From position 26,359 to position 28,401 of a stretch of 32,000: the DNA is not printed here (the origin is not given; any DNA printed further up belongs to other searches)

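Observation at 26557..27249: The C-terminal third of the radical-SAM protein is a paralog of the C-lobe of the operon's own substrate-binding protein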

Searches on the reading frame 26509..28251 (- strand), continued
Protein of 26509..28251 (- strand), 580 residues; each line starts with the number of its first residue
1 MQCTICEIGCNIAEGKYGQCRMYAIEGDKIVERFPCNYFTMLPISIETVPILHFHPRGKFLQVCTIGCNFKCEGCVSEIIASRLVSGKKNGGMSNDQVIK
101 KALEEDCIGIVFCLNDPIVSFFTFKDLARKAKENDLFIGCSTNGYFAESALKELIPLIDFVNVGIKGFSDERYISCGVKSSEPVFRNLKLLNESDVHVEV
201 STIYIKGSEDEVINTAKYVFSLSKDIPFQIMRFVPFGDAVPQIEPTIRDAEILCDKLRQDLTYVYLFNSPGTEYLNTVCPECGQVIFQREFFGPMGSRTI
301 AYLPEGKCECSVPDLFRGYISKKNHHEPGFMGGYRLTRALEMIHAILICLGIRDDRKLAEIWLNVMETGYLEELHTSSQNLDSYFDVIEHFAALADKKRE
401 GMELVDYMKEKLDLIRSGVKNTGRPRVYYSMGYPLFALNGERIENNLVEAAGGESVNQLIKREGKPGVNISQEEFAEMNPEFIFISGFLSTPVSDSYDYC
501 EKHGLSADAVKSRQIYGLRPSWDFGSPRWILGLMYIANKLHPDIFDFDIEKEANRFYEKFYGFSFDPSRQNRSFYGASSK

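Call 58: search_protein_families(library=pfam, proteins=[L018:2223-5156:-, L018:6009-7487:-, L018:10893-11399:+, L018:11428-12024:+, L018:12340-13359:+, L018:13693-14391:+, L035:14196-15323:+, L035:15263-16162:+, L035:16159-17037:+, L027:4148-5329:+], max_evalue=0.001)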
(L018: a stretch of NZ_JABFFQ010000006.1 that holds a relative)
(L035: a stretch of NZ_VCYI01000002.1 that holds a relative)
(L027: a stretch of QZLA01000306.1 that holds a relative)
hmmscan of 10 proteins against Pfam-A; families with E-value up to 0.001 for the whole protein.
L018:2223-5156:- (977 aa): 15 families
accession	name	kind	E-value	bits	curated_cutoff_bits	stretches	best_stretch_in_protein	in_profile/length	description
PF13646.12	HEAT_2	-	4e-126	412.1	27.7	9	349-427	2-81/88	HEAT repeats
PF03130.22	HEAT_PBS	-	6.8e-62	199.2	20.9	4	65-91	1-27/27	PBS lyase HEAT-like repeat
PF02985.28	HEAT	-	4e-61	197.5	23.5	1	53-77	3-28/31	HEAT repeat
PF13513.12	HEAT_EZ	-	3.6e-39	133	27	0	50-76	29-55/55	HEAT-like repeat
PF00514.29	Arm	-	1.9e-32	110.6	20.6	0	833-861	8-36/41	Armadillo/beta-catenin-like repeat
PF12717.13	Cnd1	-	3.6e-22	79.6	26.4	0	348-407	23-88/162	non-SMC mitotic condensation complex subunit 1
PF01602.26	Adaptin_N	-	1.7e-12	47.1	37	0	754-846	89-192/524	Adaptin N terminal region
PF21581.3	SCD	-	7.7e-12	45.8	27.5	0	812-842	37-67/75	Stromalin conservative domain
PF12755.13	Vac14_Fab1_bd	-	4.8e-08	33.9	22.1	0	50-77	28-55/97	Vacuolar 14 Fab1-binding region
PF25767.1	ARM_TBCD_2nd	-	2.2e-07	31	29.7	0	49-77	77-105/245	Tubulin-specific chaperone D-like, ARM repeats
PF11838.14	ERAP1_C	-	6.7e-06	26.2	38.2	0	61-122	164-226/318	ERAP1-like C-terminal domain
PF11791.14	Aconitase_B_N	-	0.00011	22.6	25.8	0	216-254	81-117/153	Aconitate B N-terminal domain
PF14663.11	RasGEF_N_2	-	0.00023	21.9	27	0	504-526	8-30/108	Rapamycin-insensitive companion of mTOR RasGEF_N domain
PF25786.1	HEAT_GCN1_C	-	0.00026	21.5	27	0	18-42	67-91/151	GCN1-like, C-terminal HEAT repeats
PF09450.16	DUF2019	-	0.00038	20.8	23.3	0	525-579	40-91/105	Domain of unknown function (DUF2019)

L018:6009-7487:- (492 aa): 6 families
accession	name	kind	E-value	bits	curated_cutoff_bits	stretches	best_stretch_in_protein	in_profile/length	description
PF02518.31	HATPase_c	-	3.6e-10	40.7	26.4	1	378-476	5-110/111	Histidine kinase-, DNA gyrase B-, and HSP90-like ATPase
PF00989.32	PAS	-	1.9e-09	37.9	22.6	1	126-166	4-44/113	PAS fold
PF08448.16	PAS_4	-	2.1e-08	34.8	23.1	1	132-252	4-108/110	PAS fold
PF13426.13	PAS_9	-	1.6e-06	28.8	27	1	133-250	1-102/103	PAS domain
PF13188.13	PAS_8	-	0.00043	20.5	21.8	0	125-165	3-44/65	PAS domain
PF14689.11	SPOB_a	-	0.00064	19.7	28.1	1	264-299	4-38/62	Sensor_kinase_SpoOB-type, alpha-helical domain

L018:10893-11399:+ (168 aa): 0 families

L018:11428-12024:+ (198 aa): 10 families
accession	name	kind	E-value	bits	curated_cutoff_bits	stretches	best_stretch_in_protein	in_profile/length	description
PF00515.34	TPR_1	-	2e-13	49.9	27.8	2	155-184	3-32/34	Tetratricopeptide repeat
PF13181.12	TPR_8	-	1.1e-11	44.3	25.7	2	118-151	1-33/34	Tetratricopeptide repeat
PF07719.23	TPR_2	-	4.3e-11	42.5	27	1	154-185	2-33/34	Tetratricopeptide repeat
PF13431.12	TPR_17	-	3.3e-10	39.9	24.4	1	142-172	2-32/34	Tetratricopeptide repeat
PF13414.12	TPR_11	-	6.6e-08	32.6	26.8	1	133-163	8-38/42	TPR repeat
PF13432.12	TPR_16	-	1.7e-07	32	32.7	1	98-151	11-63/65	Tetratricopeptide repeat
PF14559.12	TPR_19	-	1e-06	29.4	25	1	133-184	5-56/68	Tetratricopeptide repeat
PF13428.12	TPR_14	-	5.1e-06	27.1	23.5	0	132-160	14-42/44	Tetratricopeptide repeat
PF23914.1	TPR_CcmH_CycH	-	6.3e-06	26.6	42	0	110-151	42-82/158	Cytochrome c-type biogenesis protein H TPR domain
PF01239.28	PPTA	-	7.3e-05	22.7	29.5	0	135-166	1-32/32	Protein prenyltransferase alpha subunit repeat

L018:12340-13359:+ (339 aa): 2 families
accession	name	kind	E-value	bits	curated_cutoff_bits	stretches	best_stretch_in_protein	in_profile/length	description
PF12697.13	Abhydrolase_6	-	1.1e-07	33.2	26.3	1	44-308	1-217/217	Alpha/beta hydrolase family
PF12146.15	Hydrolase_4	-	1.3e-05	25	27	1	72-167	23-111/239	Serine aminopeptidase, S33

L018:13693-14391:+ (232 aa): 0 families

L035:14196-15323:+ (375 aa): 5 families
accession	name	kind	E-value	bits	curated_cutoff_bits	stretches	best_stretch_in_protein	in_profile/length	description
PF00891.24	Methyltransf_2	-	2.1e-14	53.8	22.3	1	173-282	57-165/210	O-methyltransferase domain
PF13489.12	Methyltransf_23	-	1.4e-08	35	27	1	178-282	22-117/164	Methyltransferase domain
PF08242.18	Methyltransf_12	-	5.6e-08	33.9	30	1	183-279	1-98/98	Methyltransferase domain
PF13649.12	Methyltransf_25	-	3.3e-05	24.9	27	1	183-277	2-97/97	Methyltransferase domain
PF08100.18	Dimerisation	-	0.00014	22.1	25.6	1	31-106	12-93/93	O-methyltransferase dimerisation domain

L035:15263-16162:+ (299 aa): 2 families
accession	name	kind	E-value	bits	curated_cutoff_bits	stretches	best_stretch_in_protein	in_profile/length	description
PF04016.18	DUF364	-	3.7e-46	156.8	23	1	145-291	1-145/147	Putative heavy-metal chelation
PF13938.11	DUF4213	-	8.3e-17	61.7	23.5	1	36-126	2-75/75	Putative heavy-metal chelation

L035:16159-17037:+ (292 aa): 13 families
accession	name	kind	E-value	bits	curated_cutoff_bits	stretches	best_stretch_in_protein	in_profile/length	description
PF13649.12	Methyltransf_25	-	3.6e-16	60.1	27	1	76-157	1-80/97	Methyltransferase domain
PF08241.18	Methyltransf_11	-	1.1e-12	48.9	21.2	1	77-149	1-68/95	Methyltransferase domain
PF13847.12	Methyltransf_31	-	3.3e-11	43.5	27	1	72-151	3-84/145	Methyltransferase domain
PF08242.18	Methyltransf_12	-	5.7e-10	40.2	30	1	77-148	1-72/98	Methyltransferase domain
PF13489.12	Methyltransf_23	-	1.4e-08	35.1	27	1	60-149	9-89/164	Methyltransferase domain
PF03848.20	TehB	-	6.2e-08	32.7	20.4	1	73-149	31-103/193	Tellurite resistance protein TehB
PF05175.20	MTS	-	2e-07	31.2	23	1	73-147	32-104/170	Methyltransferase small domain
PF05401.17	NodS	-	1.2e-05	25.7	24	1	70-156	41-122/201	Nodulation protein S (NodS)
PF01728.25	FtsJ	-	1.7e-05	25.3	24.1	1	63-170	12-123/181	FtsJ-like methyltransferase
PF00398.26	RrnaAD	-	5.4e-05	22.9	24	1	63-151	22-108/263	Ribosomal RNA adenine dimethylase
PF01209.24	Ubie_methyltran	-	6.2e-05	22.9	20.1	1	71-160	46-133/233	ubiE/COQ5 methyltransferase family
PF02353.26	CMAS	-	0.00011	22.1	27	1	72-130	62-122/273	Mycolic acid cyclopropane synthetase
PF06325.19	PrmA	-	0.00016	21.8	22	1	72-148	161-233/296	Ribosomal protein L11 methyltransferase (PrmA)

L027:4148-5329:+ (393 aa): 0 families

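Call 84: find_encoding_contigs(protein=P0088, flank=10000, max_places=1)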
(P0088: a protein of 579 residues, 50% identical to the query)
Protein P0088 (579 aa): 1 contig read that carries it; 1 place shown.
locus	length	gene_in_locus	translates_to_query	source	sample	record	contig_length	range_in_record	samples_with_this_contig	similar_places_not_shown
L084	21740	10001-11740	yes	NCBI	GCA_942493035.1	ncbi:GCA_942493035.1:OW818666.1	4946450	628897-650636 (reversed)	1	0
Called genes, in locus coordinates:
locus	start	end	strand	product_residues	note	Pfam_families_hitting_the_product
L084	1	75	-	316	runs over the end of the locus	-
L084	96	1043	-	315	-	PF03741:TerC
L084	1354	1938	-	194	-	PF03544:TonB_C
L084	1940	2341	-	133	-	PF02472:ExbD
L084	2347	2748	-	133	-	PF02472:ExbD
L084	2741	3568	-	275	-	PF01618:MotA_ExbB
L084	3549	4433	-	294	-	-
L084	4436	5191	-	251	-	PF01578:Cytochrom_C_asm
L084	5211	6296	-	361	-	-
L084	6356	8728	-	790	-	PF07715:Plug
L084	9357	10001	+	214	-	PF01209:Ubie_methyltran (weak), PF02475:TRM5-TYW2_MTfase (weak), PF13847:Methyltransf_31, PF08241:Methyltransf_11, PF08242:Methyltransf_12, PF13649:Methyltransf_25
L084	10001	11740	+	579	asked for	PF04055:Radical_SAM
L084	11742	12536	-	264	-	PF00005:ABC_tran, PF13304:AAA_21 (faint)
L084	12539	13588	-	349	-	PF01032:FecCD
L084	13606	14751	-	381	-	PF01497:Peripla_BP_2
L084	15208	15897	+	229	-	-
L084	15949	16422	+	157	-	PF03266:NTPase_1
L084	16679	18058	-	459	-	PF00171:Aldedh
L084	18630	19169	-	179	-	-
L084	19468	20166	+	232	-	-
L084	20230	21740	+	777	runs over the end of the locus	PF07715:Plug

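Call 85: find_encoding_contigs(protein=P0055, flank=10000, max_places=1)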
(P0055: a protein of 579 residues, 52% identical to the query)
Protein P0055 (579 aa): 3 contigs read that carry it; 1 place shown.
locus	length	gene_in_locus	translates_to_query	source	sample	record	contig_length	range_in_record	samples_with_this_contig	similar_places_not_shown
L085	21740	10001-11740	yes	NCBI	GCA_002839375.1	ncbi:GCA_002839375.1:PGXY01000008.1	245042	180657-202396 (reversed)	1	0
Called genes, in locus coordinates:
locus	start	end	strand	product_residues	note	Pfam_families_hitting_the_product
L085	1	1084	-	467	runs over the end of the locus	PF02874:ATP-synt_ab_N, PF00006:ATP-synt_ab, PF18269:T3SS_ATPase_C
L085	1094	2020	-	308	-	PF02108:FliH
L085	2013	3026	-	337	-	PF03448:MgtE_N (faint), PF14842:FliG_N, PF14841:FliG_M, PF14842:FliG_N, PF01706:FliG_C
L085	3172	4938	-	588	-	PF01514:YscJ_FliF, PF08345:YscJ_FliF_C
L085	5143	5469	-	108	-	PF02049:FliE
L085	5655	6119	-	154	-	PF00460:Flg_bb_rod (weak), PF06429:Flg_bbr_C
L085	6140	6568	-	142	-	-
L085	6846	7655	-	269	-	PF00106:adh_short, PF08659:KR, PF13561:adh_short_C2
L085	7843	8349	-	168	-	PF08445:FR47 (faint), PF00583:Acetyltransf_1, PF13508:Acetyltransf_7 (weak)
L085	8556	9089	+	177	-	PF00856:SET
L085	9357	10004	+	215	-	PF13489:Methyltransf_23 (weak), PF01209:Ubie_methyltran (faint), PF08241:Methyltransf_11, PF08242:Methyltransf_12, PF13649:Methyltransf_25, PF13847:Methyltransf_31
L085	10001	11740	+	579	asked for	PF04055:Radical_SAM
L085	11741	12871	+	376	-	PF01497:Peripla_BP_2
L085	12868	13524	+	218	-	PF01209:Ubie_methyltran, PF05148:Methyltransf_8 (weak), PF13847:Methyltransf_31, PF08241:Methyltransf_11, PF08242:Methyltransf_12, PF13649:Methyltransf_25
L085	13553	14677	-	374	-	PF16983:MFS_MOT1, PF00916:Sulfate_transp, PF16983:MFS_MOT1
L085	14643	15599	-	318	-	PF13938:DUF4213, PF04016:DUF364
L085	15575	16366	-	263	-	PF00005:ABC_tran, PF13304:AAA_21 (faint)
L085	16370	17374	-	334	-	PF01032:FecCD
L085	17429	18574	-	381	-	PF01497:Peripla_BP_2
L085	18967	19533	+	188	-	PF04307:YdjM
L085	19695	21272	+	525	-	PF08269:dCache_2, PF17200:sCache_2, PF17201:Cache_3-Cache_2, PF00672:HAMP, PF00015:MCPsignal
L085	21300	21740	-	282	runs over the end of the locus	PF20181:DUF6544, PF21900:DUF6920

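Call 87: search_protein_families(library=pfam, proteins=[L084:5211-6296:-, L084:4436-5191:-, L084:3549-4433:-, L013:2463-3533:-, L013:7923-8651:-, L013:7029-7892:-, L084:6356-8728:-, L084:15208-15897:+], max_evalue=0.05)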
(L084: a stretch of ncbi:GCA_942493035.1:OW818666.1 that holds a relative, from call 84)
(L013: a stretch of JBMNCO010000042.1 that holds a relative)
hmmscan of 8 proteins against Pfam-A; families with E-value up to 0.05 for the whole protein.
L084:5211-6296:- (361 aa): 0 families

L084:4436-5191:- (251 aa): 1 family
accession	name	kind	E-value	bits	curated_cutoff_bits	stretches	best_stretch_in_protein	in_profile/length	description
PF01578.25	Cytochrom_C_asm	-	8.4e-11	42.3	29.9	1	62-241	6-206/212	Cytochrome C assembly protein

L084:3549-4433:- (294 aa): 0 families

L013:2463-3533:- (356 aa): 0 families

L013:7923-8651:- (242 aa): 1 family
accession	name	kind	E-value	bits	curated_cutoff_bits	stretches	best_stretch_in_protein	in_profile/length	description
PF01578.25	Cytochrom_C_asm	-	0.00056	20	29.9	1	88-237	32-202/212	Cytochrome C assembly protein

L013:7029-7892:- (287 aa): 1 family
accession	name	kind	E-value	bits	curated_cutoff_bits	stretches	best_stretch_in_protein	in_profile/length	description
PF05140.19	ResB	-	4.5e-05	22.9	24.6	1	15-103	2-91/486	ResB-like family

L084:6356-8728:- (790 aa): 1 family
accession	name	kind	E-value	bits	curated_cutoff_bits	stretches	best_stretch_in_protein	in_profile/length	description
PF07715.20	Plug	-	4.9e-23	82.1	23.9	1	68-167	6-106/107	TonB-dependent Receptor Plug Domain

L084:15208-15897:+ (229 aa): 0 families

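Call 88: search_protein_families(library=ncbifam, proteins=[L084:5211-6296:-, L084:4436-5191:-, L084:3549-4433:-, L084:6356-8728:-, L085:13553-14677:-, L085:14643-15599:-, L084:13606-14751:-], max_evalue=0.001)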
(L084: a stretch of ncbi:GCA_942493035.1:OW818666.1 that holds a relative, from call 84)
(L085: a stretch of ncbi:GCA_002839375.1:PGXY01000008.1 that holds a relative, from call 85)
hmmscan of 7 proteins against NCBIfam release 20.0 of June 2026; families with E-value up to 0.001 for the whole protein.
L084:5211-6296:- (361 aa): 0 families

L084:4436-5191:- (251 aa): 1 family
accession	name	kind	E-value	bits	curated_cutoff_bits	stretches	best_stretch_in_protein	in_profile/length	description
TIGR03144.1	cytochr_II_ccsB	equivalog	6.9e-19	68.6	187.6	1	160-238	162-240/252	c-type cytochrome biogenesis protein CcsB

L084:3549-4433:- (294 aa): 1 family
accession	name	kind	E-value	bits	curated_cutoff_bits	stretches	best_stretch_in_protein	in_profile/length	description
TIGR04317.1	W_rSAM_matur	equivalog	0.00022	20.5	380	1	127-245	39-151/349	tungsten cofactor oxidoreductase radical SAM maturase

L084:6356-8728:- (790 aa): 14 families
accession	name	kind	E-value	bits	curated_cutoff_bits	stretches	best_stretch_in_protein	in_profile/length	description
TIGR01779.1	TonB-B12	equivalog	1.8e-28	99.5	599.7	2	72-283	50-265/614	TonB-dependent vitamin B12 receptor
TIGR01786.1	TonB-hemlactrns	subfamily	1.1e-24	86.9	323.75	1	66-729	20-658/719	TonB-dependent hemoglobin/transferrin/lactoferrin family receptor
NF007926.1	PRK10641.1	equivalog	1.5e-22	79.9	836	1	72-286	49-266/617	TonB-dependent vitamin B12 receptor BtuB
NF010650.0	PRK14049.1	equivalog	8.5e-18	63.9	904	1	67-224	82-242/729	ferrioxamine B receptor precursor protein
NF010010.0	PRK13483.1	equivalog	6.5e-17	60.7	927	2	46-228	27-214/660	ligand-gated channel protein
TIGR04056.1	OMP_RagA_SusC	subfamily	6.9e-17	61.1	368.25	2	70-323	97-380/981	SusC/RagA family TonB-linked outer membrane protein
NF010038.0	PRK13513.1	equivalog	1.4e-16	60.2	942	1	54-255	37-243/659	ligand-gated channel protein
NF007478.2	PRK10064.1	equivalog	1.1e-15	57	745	1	56-175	34-159/663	catecholate siderophore receptor CirA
NF053590.1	TonB_dep_TOL0244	equivalog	3.7e-14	52.3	645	1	70-209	31-176/604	TOL_0244 family TonB-dependent receptor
NF049945.1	TonB_dep_FCYXU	equivalog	2.6e-13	49.5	825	2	104-196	93-194/697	TonB-dependent receptor, FCYXU motif-type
TIGR01776.1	TonB-tbp-lbp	subfamily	1.7e-12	46.1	468.8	2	31-175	33-190/946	lactoferrin/transferrin family TonB-dependent receptor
NF010048.1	PRK13524.1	subfamily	2.8e-12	46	493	1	28-233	16-231/744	FepA family TonB-dependent siderophore receptor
NF038079.1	TonB_sider_MxcH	equivalog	1.1e-10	40.3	925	1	30-195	93-261/792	TonB-dependent siderophore myxochelin receptor MxcH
NF010051.0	PRK13528.1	subfamily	4.3e-10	38.5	583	1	33-193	15-188/727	FepA family TonB-dependent siderophore receptor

L085:13553-14677:- (374 aa): 1 family
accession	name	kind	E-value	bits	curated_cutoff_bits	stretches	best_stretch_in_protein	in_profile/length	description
TIGR00815.1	sulP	subfamily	0.00025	19.6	380.45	1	225-327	275-374/565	sulfate permease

L085:14643-15599:- (318 aa): 0 families

L084:13606-14751:- (381 aa): 5 families
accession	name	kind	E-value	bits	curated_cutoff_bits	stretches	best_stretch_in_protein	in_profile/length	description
TIGR04281.1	peripla_PGF_1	equivalog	1e-17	64.3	325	1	52-304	6-238/330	PGF-CTERM-anchored ABC transporter substrate-binding protein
NF010649.0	PRK14048.1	equivalog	1.2e-06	27.9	374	1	164-248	160-245/374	ferrichrome/ferrioxamine B periplasmic transporter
NF002894.0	PRK03379.1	equivalog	4e-06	26.2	234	1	116-292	63-226/266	vitamin B12 ABC transporter substrate-binding protein BtuF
TIGR03659.1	IsdE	equivalog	2.8e-05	23.5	298.65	1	165-306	127-266/292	heme ABC transporter substrate-binding protein IsdE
NF047879.1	catechol_SstD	exception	8.3e-05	21.7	450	1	83-283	87-285/343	ferrated catecholamine ABC transporter substrate-binding lipoprotein SstD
